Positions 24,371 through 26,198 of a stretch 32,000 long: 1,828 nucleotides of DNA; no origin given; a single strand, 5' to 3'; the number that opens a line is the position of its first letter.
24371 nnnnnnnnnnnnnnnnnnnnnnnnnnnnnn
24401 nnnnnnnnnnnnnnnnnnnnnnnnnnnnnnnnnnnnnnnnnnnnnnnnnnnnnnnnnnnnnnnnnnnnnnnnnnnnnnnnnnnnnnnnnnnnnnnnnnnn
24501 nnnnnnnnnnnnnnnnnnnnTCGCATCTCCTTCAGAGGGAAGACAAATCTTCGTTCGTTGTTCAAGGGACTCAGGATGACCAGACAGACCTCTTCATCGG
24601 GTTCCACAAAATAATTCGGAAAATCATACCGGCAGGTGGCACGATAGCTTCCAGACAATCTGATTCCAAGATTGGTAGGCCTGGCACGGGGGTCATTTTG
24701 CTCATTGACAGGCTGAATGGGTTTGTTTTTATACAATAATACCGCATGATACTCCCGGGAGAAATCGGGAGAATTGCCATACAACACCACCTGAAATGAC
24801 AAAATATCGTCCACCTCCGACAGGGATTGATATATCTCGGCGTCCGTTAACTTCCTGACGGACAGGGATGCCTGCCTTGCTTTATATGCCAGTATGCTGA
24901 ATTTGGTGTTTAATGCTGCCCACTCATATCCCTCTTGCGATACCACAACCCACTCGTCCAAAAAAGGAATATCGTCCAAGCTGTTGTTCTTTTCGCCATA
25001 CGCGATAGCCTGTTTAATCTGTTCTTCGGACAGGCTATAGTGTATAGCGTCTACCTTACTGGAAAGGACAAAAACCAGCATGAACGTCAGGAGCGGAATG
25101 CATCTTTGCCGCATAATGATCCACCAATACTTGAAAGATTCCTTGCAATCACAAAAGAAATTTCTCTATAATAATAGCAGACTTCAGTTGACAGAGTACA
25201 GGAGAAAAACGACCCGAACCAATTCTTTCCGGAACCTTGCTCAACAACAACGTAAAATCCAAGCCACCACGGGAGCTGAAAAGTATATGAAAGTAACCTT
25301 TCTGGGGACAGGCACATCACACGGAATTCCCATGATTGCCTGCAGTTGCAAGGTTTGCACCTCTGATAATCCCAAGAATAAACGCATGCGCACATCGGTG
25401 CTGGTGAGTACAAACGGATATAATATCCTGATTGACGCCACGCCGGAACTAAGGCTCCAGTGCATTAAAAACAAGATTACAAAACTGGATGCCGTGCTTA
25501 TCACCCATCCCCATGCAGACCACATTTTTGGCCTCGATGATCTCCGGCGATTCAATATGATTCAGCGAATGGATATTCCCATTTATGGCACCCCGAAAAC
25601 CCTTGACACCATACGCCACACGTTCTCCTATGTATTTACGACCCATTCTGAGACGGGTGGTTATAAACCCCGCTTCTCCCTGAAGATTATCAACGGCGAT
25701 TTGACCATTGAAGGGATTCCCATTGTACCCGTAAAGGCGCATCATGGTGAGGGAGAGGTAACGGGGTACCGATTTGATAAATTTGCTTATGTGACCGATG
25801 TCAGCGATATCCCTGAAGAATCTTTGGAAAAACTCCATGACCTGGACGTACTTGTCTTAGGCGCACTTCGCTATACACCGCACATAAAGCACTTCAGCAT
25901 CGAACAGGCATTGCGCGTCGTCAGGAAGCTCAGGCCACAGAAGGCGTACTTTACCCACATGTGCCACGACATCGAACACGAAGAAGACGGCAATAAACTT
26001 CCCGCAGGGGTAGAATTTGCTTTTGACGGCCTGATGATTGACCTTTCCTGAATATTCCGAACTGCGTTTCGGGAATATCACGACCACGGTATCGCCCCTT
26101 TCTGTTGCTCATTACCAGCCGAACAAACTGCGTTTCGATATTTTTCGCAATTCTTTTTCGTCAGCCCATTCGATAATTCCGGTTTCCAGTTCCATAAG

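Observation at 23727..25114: Second divergent copy of the exported ~190-aa protein, again ATGA-coupled to a cytoplasmic enzyme (C-N hydrolase)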

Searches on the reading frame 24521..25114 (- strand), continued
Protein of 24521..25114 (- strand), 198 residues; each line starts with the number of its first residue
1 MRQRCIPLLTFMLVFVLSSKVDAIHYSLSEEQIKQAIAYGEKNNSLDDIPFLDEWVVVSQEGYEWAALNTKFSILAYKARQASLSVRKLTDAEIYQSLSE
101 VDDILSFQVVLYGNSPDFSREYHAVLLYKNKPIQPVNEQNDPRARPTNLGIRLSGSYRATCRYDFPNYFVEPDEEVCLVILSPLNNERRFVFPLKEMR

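Call 69: list_cluster_members(proteins=[P0185, P0191, P0195, P0202, P0205, P0209, P0219, P0260, P0267, P0303])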
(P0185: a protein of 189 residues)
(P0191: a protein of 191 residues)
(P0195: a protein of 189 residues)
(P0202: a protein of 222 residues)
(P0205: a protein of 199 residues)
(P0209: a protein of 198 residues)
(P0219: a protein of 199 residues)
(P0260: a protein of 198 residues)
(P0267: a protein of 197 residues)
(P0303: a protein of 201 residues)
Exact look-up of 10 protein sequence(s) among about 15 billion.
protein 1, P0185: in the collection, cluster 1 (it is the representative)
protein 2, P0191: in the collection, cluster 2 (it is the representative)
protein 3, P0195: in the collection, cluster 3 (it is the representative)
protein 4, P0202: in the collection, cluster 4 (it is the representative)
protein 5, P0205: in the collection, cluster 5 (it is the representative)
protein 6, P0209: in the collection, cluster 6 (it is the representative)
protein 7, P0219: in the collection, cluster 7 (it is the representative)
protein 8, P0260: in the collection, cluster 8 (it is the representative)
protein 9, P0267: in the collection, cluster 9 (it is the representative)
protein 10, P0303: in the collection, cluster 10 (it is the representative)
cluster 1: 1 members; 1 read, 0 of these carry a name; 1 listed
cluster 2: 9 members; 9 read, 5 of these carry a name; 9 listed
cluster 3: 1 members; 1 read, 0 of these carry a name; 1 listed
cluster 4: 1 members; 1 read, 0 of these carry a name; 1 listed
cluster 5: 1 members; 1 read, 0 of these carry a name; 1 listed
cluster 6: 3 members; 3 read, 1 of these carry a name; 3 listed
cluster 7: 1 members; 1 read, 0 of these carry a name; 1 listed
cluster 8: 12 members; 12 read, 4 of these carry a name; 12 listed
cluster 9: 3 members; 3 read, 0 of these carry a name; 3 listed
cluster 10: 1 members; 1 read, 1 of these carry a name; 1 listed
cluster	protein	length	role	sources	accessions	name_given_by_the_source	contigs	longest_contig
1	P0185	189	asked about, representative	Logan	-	-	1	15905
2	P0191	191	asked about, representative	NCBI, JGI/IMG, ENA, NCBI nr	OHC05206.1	MAG: hypothetical protein A3G17_03245 [Planctomycetes bacterium RIFCSPLOWO2_12_FULL_50_35]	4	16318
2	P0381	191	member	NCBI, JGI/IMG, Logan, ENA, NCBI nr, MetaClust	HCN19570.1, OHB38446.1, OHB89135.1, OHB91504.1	MAG: hypothetical protein A3C38_00680 [Planctomycetes bacterium ... | MAG: hypothetical protein A2060_03400 [Planctomycetes bacterium GWA2_50_13] | \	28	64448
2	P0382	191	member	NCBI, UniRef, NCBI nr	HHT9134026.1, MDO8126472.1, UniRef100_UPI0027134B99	MAG TPA: hypothetical protein ACFYD2_03905, partial [Candidatus Avalokitesvara rifleensis] | hypothetical protein n=1 Tax=Candidatus Avalokitesvara rifleensis TaxID=3367620 ... | hypothetical protein [Candidatus Brocadiales bacterium]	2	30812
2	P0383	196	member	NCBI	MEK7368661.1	MAG: hypothetical protein AABZ62_03260, partial [Planctomycetota bacterium]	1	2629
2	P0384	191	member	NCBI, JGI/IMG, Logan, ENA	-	hypothetical protein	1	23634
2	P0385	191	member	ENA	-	-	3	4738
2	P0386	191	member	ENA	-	-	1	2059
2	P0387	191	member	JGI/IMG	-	-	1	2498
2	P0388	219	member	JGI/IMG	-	-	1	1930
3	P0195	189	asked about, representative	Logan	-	-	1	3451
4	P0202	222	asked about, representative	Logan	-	-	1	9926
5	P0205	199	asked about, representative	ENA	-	-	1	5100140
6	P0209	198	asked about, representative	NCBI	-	-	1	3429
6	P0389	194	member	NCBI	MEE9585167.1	MAG: hypothetical protein V3W51_06750 [Candidatus Brocadiales bacterium]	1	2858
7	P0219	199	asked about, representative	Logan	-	-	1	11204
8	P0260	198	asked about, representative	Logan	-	-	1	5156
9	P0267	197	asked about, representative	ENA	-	-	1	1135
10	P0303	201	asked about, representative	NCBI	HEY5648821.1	MAG TPA: hypothetical protein VIU33_04940 [Nitrospiria bacterium]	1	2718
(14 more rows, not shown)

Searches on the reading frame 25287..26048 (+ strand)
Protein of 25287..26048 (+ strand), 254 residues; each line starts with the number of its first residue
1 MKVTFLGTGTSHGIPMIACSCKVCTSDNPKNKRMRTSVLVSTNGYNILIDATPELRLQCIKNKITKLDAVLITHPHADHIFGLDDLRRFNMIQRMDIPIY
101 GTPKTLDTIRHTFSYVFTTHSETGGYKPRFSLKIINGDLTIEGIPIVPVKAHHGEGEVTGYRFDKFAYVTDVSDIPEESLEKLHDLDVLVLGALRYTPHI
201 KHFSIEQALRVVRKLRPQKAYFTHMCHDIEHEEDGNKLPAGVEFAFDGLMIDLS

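Call 32: search_protein_families(library=ncbifam, proteins=[window:25287-26048:+], max_evalue=0.1)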
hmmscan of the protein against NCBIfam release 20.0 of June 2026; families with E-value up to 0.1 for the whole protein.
window:25287-26048:+ (254 aa): 26 families (the best 25 are shown)
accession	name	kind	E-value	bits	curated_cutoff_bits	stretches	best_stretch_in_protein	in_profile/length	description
NF038231.1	MBL_Geo_Pelo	equivalog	1.2e-101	339.5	360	1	2-251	1-249/250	GPMC system MBL fold metallohydrolase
NF002553.0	PRK02113.1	equivalog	4.4e-73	245.8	386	1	1-251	1-250/252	MBL fold metallo-hydrolase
TIGR03307.1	PhnP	equivalog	3.5e-28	98.6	272.25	1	1-250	1-248/249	phosphonate metabolism protein PhnP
TIGR02651.1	RNase_Z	equivalog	3.3e-16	59.2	292.95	1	24-118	7-105/302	ribonuclease Z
NF000801.0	PRK00055.1-3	equivalog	7.2e-14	51.5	252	1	24-119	9-108/307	ribonuclease Z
NF002558.0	PRK02126.1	subfamily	2e-11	43.5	315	1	60-114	41-95/345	ribonuclease Z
TIGR02108.2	PQQ_syn_pqqB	equivalog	1.6e-10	41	245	1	3-115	2-122/298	pyrroloquinoline quinone biosynthesis protein PqqB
TIGR03675.1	arCOG00543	equivalog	4.7e-06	25.1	580.2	1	35-113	188-271/631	beta-CASP ribonuclease aCPSF1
TIGR03413.1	GSH_gloB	equivalog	1.1e-05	24.9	200.8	1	45-105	21-77/248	hydroxyacylglutathione hydrolase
NF041257.1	GntH_guanitoxin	equivalog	1.6e-05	23.9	333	1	29-95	25-97/374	guanitoxin biosynthesis MBL fold metallo-hydrolase GntH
NF012229.1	bla_class_B_core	domain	0.00012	22.2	100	1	37-88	17-73/139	metallo-beta-lactamase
NF000806.0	PRK00055.2-4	equivalog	0.00014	21.2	363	1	24-113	9-105/280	ribonuclease Z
NF047419.1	RNase_J1_RnjA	exception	0.00019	20.3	820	1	59-112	52-100/549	ribonuclease J1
TIGR00649.1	MG423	subfamily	0.00031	19.3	400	1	59-113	51-101/546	RNase J family beta-CASP ribonuclease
NF058524.1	6A-MBL_enzyme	equivalog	0.00058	19.1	220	1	49-86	38-76/346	anti-phage 6A-MBL system MBL-fold protein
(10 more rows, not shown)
